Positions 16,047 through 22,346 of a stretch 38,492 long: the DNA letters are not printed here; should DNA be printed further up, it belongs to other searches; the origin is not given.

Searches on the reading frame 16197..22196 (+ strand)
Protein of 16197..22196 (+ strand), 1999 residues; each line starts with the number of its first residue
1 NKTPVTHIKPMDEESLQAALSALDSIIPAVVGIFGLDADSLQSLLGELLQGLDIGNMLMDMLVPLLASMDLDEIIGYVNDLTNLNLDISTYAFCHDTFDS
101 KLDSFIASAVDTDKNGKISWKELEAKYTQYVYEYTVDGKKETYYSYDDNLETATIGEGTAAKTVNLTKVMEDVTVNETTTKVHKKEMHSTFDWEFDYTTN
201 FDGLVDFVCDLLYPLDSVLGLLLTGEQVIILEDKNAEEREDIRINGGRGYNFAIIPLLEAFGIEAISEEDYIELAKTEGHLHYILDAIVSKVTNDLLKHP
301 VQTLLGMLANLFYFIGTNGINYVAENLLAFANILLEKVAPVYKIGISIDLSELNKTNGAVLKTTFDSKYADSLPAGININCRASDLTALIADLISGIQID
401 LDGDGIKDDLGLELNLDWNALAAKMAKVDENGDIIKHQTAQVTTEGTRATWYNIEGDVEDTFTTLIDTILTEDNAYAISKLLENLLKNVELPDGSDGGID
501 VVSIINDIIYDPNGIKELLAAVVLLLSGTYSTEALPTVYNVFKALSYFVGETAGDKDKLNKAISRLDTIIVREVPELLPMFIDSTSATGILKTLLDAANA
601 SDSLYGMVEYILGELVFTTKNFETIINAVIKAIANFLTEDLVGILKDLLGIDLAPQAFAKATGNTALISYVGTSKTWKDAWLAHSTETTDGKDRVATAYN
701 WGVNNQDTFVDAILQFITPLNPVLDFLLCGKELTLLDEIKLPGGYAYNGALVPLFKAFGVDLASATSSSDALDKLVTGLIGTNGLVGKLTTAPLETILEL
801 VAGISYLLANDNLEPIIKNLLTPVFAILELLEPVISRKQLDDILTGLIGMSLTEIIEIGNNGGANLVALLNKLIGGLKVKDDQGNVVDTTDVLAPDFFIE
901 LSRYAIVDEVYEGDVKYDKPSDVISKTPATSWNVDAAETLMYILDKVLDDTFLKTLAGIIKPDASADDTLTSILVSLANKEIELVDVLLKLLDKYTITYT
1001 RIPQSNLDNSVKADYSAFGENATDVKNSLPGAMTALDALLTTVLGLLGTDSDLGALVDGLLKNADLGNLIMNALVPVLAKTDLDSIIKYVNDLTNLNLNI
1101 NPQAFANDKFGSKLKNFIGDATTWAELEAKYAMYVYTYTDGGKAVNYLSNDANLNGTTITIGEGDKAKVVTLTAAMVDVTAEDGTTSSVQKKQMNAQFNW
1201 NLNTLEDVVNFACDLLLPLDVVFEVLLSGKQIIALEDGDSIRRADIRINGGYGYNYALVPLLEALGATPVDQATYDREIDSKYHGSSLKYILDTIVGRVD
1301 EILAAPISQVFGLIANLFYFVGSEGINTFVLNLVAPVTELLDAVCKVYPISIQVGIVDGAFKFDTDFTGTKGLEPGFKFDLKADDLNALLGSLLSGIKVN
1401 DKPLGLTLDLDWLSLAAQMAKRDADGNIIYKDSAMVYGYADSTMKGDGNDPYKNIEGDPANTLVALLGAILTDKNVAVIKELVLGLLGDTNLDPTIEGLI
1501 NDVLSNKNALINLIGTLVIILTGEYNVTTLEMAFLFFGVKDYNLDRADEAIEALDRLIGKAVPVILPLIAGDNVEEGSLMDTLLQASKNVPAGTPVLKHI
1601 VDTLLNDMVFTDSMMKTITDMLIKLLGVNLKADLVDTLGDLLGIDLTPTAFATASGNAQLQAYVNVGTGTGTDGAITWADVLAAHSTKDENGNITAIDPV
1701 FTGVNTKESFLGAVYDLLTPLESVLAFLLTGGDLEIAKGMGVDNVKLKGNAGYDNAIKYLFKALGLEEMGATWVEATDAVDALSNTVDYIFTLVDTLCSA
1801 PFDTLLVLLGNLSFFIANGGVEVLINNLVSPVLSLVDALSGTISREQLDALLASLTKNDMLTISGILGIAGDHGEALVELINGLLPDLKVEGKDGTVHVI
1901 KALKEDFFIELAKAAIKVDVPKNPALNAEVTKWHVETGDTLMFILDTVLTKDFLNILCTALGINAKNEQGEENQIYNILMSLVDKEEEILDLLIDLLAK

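Call 77: search_protein_families(library=pfam, proteins=[window:16197-22196:+], max_evalue=0.001)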
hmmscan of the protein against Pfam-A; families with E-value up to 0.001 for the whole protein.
window:16197-22196:+ (1999 aa): 1 family
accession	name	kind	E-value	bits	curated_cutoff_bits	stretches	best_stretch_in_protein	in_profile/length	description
PF13202.12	EF-hand_5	-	0.0006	19.6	25.9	0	109-124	7-22/25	EF hand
